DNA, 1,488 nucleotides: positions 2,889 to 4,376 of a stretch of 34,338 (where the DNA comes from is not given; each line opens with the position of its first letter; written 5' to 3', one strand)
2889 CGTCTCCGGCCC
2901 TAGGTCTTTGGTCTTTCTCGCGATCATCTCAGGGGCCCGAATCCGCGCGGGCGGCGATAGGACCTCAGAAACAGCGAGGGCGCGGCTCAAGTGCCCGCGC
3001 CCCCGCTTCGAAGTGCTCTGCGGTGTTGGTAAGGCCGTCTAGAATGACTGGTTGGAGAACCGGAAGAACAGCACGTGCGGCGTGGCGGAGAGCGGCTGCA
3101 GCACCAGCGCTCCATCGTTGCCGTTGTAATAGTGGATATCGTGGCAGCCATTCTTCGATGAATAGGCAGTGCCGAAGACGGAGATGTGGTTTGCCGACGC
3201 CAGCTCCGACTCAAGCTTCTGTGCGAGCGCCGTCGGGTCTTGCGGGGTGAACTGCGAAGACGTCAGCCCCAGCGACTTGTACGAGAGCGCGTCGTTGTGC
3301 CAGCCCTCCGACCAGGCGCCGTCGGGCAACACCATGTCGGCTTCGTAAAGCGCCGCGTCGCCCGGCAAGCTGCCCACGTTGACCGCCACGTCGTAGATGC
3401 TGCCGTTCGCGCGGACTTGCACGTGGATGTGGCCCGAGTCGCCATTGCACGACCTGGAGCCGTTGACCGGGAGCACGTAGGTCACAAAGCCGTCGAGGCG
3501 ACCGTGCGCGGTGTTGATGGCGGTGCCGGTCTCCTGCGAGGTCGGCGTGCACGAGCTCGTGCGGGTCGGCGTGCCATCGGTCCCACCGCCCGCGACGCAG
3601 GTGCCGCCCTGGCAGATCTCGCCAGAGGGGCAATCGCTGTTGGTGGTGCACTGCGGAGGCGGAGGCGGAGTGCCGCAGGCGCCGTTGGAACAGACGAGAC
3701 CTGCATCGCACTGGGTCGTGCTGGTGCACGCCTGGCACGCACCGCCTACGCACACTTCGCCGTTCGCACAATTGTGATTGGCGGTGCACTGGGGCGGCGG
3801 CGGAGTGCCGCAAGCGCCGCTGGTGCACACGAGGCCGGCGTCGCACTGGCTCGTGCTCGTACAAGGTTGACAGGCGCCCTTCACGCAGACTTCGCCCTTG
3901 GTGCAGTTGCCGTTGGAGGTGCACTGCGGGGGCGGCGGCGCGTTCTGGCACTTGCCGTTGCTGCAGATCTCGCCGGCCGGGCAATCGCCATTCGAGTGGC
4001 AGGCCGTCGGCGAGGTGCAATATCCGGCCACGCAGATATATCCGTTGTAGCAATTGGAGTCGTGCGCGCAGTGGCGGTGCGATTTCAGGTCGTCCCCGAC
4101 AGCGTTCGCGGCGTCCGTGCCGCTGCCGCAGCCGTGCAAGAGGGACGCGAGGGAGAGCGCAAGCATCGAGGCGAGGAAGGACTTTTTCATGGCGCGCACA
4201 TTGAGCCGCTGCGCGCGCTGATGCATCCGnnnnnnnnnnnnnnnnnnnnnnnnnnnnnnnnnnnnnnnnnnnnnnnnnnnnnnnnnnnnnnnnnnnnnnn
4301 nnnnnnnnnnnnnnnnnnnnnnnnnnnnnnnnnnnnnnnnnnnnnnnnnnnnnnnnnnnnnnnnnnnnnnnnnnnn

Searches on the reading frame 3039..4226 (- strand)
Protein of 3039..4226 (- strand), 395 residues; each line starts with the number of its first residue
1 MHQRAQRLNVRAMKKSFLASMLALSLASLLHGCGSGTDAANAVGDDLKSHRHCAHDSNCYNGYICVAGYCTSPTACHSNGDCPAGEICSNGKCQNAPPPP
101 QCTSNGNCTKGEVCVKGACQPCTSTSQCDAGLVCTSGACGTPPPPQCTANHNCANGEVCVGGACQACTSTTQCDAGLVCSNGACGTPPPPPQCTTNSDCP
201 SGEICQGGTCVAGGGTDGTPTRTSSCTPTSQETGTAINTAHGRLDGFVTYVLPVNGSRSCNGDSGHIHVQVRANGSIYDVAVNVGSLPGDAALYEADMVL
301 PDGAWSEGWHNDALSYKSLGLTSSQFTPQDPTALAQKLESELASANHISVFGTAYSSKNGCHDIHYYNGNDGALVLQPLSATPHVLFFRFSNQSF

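Call 72: search_protein_families(library=pfam, proteins=[window:3039-4226:-], max_evalue=0.00001)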
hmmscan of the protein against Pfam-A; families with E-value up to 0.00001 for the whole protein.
window:3039-4226:- (395 aa): 2 families
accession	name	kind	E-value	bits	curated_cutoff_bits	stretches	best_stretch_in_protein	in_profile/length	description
PF23416.1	DUF7107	-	5.4e-18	65.5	24.6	1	76-119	2-46/48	Domain of unknown function (DUF7107)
PF04706.18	Dickkopf_N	-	4.8e-10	40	25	0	48-71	28-51/51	Dickkopf N-terminal cysteine-rich region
